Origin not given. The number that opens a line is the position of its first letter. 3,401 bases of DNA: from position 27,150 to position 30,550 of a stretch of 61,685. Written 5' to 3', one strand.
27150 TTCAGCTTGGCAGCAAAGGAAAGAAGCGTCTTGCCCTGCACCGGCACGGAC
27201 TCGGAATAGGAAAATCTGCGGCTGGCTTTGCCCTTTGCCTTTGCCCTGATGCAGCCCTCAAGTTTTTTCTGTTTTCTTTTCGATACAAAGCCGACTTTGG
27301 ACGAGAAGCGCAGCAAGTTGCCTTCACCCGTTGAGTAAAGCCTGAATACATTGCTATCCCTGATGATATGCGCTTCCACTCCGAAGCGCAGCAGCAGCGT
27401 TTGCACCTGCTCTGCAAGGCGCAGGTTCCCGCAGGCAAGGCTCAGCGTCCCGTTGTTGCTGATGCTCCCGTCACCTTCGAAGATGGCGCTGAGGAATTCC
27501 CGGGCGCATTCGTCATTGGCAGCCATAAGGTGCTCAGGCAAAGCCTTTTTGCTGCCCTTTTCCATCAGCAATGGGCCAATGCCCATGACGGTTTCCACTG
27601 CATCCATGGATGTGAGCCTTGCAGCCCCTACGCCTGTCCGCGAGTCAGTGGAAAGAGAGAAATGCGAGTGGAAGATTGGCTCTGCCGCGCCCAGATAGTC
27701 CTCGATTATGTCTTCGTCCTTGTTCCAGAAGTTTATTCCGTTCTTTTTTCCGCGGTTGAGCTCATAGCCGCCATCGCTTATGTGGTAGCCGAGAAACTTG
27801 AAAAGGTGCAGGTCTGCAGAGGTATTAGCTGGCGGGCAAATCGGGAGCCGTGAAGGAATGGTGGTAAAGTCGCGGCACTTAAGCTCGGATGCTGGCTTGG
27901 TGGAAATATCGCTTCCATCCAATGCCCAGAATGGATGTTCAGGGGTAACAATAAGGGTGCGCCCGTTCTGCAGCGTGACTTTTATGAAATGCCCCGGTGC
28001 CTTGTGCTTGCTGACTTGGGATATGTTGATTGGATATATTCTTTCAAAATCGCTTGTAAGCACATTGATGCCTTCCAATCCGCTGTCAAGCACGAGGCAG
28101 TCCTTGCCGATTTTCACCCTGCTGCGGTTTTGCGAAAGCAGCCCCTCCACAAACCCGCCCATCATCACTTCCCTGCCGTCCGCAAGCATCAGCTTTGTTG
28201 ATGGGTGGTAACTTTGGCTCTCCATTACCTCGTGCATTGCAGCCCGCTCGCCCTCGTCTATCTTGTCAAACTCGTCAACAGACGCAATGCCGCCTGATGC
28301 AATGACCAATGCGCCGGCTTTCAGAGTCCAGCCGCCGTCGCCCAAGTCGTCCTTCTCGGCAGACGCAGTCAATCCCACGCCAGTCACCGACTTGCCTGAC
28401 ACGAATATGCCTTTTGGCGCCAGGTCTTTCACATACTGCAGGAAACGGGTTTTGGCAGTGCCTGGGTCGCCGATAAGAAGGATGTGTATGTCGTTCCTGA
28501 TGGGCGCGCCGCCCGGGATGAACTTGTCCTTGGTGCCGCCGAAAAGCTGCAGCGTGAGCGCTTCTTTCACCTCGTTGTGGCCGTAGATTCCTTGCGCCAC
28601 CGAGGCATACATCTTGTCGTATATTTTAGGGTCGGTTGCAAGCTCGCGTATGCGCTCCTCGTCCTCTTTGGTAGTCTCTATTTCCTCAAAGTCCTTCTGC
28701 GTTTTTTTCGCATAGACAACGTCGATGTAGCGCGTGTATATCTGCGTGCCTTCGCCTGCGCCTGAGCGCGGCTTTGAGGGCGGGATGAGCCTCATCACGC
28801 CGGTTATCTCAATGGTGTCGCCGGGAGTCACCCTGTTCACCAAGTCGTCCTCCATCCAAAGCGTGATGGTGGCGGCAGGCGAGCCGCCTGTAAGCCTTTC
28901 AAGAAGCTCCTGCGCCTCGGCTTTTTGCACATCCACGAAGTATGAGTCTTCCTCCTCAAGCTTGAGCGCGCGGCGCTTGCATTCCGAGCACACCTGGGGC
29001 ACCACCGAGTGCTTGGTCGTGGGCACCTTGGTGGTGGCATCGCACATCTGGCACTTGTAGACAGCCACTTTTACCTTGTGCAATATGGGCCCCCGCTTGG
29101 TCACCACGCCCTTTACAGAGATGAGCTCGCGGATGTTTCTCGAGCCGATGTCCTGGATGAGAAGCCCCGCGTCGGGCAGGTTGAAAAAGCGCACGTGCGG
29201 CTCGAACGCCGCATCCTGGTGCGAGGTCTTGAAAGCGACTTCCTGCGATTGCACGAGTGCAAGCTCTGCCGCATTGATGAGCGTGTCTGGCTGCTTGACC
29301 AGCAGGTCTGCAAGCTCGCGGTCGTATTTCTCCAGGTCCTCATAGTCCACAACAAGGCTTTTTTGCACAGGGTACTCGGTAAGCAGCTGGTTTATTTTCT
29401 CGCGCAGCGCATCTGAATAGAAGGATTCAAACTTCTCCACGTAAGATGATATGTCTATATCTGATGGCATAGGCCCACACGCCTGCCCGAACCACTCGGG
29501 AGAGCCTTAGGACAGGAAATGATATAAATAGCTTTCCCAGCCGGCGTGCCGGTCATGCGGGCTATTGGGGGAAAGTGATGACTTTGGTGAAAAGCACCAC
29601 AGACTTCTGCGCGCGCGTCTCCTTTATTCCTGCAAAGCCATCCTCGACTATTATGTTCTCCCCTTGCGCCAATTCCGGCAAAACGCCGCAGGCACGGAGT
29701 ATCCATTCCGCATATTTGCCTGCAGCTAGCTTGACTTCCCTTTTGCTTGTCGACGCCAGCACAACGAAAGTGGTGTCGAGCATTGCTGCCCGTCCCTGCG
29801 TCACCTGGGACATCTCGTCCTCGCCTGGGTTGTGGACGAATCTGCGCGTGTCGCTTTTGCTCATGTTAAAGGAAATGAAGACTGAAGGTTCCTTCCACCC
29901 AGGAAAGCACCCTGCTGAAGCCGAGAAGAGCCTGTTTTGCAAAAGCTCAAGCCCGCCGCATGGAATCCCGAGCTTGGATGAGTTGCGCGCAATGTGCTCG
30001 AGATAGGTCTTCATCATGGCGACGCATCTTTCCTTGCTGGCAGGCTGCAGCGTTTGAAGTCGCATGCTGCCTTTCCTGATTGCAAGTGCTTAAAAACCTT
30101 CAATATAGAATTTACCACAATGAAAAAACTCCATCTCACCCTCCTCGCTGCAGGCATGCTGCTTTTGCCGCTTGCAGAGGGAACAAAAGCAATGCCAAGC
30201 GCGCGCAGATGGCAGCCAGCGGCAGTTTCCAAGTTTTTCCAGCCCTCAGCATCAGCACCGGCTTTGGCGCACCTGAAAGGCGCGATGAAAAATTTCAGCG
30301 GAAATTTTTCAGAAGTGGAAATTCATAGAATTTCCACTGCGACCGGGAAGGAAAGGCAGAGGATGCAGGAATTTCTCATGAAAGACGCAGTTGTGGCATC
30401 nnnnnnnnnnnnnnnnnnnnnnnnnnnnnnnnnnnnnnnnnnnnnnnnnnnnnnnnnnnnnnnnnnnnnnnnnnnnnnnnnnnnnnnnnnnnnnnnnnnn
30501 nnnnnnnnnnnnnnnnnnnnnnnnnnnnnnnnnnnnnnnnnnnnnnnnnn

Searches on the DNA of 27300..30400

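Call 81: search_with_rna_model(model_id=R1, source=window, start=27300, end=30400, filters=off, max_evalue=1, show_alignments=3)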
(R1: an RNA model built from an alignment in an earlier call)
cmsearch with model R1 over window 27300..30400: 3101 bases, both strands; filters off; matches with E-value up to 1: 4.
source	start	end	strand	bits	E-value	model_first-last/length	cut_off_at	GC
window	27365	27416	-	15.6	0.00047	1-57/57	no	0.6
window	30284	30343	-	13.4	0.0021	1-57/57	no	0.35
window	28695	28742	+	6.1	0.36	1-57/57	no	0.44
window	29411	29481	+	5.4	0.62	1-57/57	no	0.41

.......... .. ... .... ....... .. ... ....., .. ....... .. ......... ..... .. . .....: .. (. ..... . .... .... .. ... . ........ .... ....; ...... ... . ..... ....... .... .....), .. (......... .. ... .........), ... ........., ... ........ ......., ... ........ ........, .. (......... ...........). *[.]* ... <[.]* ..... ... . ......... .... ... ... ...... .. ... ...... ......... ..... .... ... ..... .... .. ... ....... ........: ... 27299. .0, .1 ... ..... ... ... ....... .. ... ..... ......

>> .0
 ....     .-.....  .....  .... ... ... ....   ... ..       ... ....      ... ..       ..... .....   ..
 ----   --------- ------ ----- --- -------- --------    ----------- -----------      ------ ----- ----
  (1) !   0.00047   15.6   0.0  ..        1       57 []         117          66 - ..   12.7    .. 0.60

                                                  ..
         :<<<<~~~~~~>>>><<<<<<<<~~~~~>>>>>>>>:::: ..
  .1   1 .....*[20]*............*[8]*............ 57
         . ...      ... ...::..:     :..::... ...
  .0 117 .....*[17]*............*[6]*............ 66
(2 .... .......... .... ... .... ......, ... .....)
